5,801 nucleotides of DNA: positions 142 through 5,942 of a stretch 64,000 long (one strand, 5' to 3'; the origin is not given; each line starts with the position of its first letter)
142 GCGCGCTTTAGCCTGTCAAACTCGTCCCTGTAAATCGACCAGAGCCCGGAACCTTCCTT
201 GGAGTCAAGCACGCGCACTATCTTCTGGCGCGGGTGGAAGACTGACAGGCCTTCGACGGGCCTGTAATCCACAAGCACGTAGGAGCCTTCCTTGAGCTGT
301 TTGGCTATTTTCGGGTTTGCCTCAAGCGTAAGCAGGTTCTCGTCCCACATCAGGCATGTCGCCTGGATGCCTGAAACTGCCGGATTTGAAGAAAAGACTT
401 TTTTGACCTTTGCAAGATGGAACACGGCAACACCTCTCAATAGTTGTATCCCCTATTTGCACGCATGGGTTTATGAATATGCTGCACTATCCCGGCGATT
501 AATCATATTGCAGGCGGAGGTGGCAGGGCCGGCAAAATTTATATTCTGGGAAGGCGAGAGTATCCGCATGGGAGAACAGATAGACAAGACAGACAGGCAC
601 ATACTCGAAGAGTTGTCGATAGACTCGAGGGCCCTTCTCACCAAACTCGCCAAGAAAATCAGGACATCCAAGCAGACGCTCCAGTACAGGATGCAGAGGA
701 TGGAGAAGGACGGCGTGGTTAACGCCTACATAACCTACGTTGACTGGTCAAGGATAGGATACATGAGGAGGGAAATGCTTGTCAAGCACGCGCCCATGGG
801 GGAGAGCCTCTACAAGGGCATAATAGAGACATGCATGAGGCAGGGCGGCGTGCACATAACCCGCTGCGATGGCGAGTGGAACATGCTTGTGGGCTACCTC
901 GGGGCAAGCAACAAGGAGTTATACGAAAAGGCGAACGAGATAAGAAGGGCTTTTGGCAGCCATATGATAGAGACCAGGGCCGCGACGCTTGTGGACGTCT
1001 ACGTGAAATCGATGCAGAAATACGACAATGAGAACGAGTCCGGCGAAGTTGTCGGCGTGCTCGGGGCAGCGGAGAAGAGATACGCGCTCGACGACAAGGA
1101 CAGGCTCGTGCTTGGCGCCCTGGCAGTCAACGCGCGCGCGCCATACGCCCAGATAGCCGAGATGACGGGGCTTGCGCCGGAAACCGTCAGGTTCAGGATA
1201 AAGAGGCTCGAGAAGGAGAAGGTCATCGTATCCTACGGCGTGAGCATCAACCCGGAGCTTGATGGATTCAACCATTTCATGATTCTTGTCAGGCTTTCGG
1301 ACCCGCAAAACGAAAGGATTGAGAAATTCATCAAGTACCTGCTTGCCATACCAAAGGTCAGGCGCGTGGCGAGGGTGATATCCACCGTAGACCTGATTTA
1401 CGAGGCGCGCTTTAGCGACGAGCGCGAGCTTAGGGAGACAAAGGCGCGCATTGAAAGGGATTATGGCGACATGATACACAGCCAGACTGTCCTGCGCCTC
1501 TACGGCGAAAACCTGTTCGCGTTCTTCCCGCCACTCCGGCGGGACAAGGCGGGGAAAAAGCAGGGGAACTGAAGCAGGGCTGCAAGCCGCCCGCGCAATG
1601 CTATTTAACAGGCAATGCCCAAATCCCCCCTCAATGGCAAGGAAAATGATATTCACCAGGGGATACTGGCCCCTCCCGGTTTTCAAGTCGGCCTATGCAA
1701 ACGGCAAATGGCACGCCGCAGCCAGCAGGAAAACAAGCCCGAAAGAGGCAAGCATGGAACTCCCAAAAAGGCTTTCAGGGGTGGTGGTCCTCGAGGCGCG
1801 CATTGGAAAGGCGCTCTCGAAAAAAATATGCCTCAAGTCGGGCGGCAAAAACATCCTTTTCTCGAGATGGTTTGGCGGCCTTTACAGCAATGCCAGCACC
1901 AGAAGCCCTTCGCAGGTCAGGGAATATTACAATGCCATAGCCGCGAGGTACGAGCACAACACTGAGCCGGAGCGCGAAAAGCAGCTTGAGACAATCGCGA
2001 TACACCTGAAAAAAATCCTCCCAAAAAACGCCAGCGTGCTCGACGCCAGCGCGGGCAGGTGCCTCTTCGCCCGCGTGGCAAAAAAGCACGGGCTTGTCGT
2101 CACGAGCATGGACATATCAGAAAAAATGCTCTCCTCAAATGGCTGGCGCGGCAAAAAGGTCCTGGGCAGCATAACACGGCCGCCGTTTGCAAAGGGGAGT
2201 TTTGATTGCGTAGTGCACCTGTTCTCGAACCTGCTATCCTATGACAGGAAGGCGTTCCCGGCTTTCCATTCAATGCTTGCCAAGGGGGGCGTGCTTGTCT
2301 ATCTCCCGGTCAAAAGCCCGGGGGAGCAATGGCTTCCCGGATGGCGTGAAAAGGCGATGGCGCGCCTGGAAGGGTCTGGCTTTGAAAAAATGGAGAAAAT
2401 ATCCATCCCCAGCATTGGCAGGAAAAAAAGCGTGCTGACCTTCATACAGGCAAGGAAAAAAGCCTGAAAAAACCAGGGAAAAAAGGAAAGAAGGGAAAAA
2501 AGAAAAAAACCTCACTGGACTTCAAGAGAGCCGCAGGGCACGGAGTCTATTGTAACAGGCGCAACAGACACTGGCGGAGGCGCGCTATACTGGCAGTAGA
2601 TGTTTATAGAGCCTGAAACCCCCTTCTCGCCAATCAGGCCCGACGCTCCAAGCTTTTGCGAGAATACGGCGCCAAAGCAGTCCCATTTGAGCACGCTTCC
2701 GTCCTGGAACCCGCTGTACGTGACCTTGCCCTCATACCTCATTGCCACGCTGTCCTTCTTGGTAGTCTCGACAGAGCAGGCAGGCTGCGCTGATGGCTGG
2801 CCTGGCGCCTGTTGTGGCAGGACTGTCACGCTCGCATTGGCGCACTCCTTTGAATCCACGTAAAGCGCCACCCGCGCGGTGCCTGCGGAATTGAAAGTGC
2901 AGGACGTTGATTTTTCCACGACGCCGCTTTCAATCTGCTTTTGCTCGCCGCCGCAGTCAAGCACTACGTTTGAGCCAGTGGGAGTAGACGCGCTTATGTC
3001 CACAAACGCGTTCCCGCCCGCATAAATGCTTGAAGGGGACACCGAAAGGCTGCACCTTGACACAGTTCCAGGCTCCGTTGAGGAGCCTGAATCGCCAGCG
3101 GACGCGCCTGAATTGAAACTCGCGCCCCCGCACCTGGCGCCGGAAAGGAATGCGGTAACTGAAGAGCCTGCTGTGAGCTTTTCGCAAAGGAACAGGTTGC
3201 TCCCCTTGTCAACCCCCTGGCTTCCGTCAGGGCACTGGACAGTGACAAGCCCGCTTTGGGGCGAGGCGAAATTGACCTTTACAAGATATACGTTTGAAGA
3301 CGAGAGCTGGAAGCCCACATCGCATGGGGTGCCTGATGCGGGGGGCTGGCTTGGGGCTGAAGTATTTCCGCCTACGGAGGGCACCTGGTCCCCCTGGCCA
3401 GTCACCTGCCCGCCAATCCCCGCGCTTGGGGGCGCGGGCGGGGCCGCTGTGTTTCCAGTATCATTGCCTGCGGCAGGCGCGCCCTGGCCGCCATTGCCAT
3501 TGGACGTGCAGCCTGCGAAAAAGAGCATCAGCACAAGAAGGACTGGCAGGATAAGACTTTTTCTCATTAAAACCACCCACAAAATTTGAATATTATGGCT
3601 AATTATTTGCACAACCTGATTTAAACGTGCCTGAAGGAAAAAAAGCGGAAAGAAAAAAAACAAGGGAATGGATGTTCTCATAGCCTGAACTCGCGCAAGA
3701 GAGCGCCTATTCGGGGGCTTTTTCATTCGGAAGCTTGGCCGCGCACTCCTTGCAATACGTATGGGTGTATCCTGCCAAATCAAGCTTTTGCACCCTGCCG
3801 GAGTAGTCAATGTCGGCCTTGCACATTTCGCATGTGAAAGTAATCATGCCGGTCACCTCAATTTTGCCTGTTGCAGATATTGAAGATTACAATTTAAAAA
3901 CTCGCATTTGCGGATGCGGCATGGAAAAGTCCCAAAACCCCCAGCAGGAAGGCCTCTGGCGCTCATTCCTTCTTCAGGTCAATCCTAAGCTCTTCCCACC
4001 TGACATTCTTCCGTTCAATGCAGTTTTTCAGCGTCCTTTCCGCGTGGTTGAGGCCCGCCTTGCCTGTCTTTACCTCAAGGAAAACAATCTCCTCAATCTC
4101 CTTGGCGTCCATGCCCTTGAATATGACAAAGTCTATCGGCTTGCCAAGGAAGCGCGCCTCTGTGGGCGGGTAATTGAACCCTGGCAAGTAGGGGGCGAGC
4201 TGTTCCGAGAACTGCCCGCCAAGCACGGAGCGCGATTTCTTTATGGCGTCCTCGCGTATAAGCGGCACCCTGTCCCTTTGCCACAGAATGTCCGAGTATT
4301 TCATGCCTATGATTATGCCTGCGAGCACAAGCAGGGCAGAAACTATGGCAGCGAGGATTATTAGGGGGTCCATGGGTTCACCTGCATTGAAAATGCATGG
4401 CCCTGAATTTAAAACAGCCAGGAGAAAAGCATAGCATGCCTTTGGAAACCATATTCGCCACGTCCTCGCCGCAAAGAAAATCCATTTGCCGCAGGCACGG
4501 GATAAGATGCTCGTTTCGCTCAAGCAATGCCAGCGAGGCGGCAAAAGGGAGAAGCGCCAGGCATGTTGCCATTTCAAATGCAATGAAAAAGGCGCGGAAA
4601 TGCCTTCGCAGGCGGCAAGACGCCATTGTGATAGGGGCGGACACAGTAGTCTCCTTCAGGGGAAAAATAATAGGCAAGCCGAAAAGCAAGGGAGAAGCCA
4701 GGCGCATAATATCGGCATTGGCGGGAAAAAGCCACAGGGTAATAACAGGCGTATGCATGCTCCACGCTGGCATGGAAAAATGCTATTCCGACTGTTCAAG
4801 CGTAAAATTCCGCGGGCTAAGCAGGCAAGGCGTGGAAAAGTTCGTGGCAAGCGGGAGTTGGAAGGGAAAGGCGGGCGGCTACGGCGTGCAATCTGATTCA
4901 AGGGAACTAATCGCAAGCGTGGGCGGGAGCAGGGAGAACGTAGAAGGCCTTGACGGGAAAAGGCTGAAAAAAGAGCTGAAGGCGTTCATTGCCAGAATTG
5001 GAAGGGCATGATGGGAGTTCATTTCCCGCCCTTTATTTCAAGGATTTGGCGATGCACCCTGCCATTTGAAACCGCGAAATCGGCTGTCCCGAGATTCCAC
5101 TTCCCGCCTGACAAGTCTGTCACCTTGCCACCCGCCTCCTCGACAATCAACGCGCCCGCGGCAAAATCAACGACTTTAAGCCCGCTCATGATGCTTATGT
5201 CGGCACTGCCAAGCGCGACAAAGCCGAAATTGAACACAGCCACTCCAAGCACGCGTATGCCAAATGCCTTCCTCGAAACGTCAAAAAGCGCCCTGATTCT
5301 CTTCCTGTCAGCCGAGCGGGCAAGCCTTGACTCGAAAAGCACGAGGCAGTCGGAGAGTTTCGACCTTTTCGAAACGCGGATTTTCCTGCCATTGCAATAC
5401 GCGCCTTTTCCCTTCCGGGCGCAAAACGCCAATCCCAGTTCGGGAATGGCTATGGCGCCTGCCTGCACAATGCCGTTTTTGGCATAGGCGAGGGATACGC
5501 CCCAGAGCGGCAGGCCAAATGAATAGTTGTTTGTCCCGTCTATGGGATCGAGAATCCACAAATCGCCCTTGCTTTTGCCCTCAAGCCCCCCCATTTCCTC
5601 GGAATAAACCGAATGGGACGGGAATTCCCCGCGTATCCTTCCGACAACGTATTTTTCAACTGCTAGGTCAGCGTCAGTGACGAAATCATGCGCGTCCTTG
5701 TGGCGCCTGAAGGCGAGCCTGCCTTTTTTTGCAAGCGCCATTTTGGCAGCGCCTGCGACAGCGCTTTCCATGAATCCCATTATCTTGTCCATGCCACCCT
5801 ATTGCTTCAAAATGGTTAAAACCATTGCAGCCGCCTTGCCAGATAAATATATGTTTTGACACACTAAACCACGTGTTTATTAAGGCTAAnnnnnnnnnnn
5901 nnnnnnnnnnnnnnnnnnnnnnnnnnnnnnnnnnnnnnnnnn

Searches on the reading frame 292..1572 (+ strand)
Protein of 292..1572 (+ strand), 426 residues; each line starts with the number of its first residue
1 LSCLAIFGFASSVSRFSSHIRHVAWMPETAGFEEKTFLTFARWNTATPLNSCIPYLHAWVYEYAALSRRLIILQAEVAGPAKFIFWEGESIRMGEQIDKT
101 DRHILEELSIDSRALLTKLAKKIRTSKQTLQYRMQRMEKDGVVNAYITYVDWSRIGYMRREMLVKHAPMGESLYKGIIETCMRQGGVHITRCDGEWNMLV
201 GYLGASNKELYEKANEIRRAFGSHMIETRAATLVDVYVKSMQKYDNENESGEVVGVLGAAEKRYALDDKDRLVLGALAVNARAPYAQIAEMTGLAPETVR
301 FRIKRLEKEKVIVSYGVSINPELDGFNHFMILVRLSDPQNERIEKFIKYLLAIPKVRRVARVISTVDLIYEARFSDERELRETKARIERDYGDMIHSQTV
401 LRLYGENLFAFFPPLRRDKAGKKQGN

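Call 8: search_protein_families(library=pfam, proteins=[window:292-1572:+], max_evalue=0.001)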
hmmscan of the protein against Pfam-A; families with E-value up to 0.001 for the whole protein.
window:292-1572:+ (426 aa): 7 families
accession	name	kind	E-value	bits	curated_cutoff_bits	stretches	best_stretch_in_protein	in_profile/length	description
PF13404.12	HTH_AsnC-type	-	2e-24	85.6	27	2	266-307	1-42/42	AsnC-type helix-turn-helix domain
PF13412.12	HTH_24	-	5.2e-23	80.8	21.9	2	266-312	1-47/48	Winged helix-turn-helix DNA-binding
PF12840.13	HTH_20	-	3e-07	30.7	27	0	98-143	3-48/51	Helix-turn-helix domain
PF13545.12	HTH_Crp_2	-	4.3e-06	27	27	0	280-314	20-55/70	Crp-like helix-turn-helix domain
PF22451.2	NirdL-like_HTH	-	2.3e-05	24.3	27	0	283-312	17-46/47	Siroheme decarboxylase NirDL-like HTH domain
PF12802.13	MarR_2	-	0.00047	20.7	27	0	107-143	13-50/61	MarR family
PF13556.12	HTH_30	-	0.00058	20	27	0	116-138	15-37/59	PucR C-terminal helix-turn-helix domain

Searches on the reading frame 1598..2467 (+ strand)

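Call 8: search_protein_families(library=pfam, proteins=[window:1598-2467:+], max_evalue=0.001)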
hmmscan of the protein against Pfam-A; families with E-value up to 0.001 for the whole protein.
window:1598-2467:+ (289 aa): 3 families
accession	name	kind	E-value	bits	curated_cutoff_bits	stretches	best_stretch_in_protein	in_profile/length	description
PF08241.18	Methyltransf_11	-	9e-09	36.3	21.2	1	148-234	1-94/95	Methyltransferase domain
PF13649.12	Methyltransf_25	-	7.6e-07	30.2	27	1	147-231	1-97/97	Methyltransferase domain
PF13489.12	Methyltransf_23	-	0.00083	19.6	27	0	138-240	17-121/164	Methyltransferase domain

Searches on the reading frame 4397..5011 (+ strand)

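Call 8: search_protein_families(library=pfam, proteins=[window:4397-5011:+], max_evalue=0.001)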
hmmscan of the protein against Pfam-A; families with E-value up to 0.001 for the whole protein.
window:4397-5011:+ (204 aa): 1 family
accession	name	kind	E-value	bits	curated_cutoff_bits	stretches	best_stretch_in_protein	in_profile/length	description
PF02545.19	Maf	-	3.6e-39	134.8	27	1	19-196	3-186/187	Maf-like protein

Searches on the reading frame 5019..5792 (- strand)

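Call 49: search_protein_families(library=pfam, proteins=[window:5019-5792:-], max_evalue=0.001)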
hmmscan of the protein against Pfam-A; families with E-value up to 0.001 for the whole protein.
window:5019-5792:- (257 aa): 1 family
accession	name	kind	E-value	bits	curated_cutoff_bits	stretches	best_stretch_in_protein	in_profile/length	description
PF00459.30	Inositol_P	-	2.4e-53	181.8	27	1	12-250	13-262/271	Inositol monophosphatase family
